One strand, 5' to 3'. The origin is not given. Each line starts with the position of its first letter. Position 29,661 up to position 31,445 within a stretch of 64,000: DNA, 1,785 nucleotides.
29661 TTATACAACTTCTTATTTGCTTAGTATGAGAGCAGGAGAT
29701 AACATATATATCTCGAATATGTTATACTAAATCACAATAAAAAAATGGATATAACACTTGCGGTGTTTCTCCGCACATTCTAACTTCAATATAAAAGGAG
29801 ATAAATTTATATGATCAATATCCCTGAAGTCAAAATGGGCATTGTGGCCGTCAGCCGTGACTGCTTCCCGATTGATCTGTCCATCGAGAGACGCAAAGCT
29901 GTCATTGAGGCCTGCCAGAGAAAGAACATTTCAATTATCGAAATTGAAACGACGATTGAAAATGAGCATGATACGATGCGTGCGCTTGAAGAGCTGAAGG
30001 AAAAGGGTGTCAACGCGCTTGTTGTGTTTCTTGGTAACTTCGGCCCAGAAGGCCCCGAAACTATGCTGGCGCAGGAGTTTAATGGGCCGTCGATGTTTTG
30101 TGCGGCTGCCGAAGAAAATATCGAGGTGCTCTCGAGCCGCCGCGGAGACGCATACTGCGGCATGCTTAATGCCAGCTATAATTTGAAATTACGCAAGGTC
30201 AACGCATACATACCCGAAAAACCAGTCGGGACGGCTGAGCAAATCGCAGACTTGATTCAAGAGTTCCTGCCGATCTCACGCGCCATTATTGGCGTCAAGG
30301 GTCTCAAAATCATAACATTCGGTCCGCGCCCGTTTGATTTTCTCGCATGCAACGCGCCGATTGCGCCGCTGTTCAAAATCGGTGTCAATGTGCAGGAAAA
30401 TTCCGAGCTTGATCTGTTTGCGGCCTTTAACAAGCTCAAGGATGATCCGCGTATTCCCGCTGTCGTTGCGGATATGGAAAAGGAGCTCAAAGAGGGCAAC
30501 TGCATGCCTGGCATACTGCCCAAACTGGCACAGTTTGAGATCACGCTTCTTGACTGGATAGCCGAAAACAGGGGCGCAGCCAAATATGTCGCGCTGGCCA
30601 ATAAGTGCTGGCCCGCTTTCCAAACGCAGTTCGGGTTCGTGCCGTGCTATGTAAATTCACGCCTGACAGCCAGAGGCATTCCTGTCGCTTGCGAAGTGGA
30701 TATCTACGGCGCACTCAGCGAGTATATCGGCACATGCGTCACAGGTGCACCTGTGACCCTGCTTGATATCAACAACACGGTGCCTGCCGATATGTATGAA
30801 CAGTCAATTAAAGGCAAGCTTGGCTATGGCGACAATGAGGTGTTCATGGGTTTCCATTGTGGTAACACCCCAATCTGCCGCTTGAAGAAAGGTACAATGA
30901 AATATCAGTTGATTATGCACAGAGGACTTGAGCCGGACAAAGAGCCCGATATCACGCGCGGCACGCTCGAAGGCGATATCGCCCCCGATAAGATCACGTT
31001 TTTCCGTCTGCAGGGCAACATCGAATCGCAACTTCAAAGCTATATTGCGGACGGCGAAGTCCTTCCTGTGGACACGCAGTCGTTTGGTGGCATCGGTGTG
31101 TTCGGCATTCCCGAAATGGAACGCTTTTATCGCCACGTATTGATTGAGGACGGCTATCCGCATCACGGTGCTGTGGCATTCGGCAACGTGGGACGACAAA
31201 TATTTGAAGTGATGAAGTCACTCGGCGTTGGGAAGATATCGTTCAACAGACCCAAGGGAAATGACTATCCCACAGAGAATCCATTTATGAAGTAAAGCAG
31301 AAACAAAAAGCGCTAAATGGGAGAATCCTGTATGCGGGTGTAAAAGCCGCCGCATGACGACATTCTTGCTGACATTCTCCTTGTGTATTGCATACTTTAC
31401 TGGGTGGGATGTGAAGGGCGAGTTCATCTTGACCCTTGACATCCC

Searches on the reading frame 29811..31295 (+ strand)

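Call 38: search_protein_families(library=pfam, proteins=[window:29811-31295:+], max_evalue=0.001)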
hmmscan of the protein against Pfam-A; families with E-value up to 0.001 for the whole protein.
window:29811-31295:+ (494 aa): 1 family
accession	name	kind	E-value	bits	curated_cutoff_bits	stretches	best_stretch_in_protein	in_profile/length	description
PF02952.23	Fucose_iso_C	-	1.1e-22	80.7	29.3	1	348-473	2-137/143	L-fucose isomerase, C-terminal domain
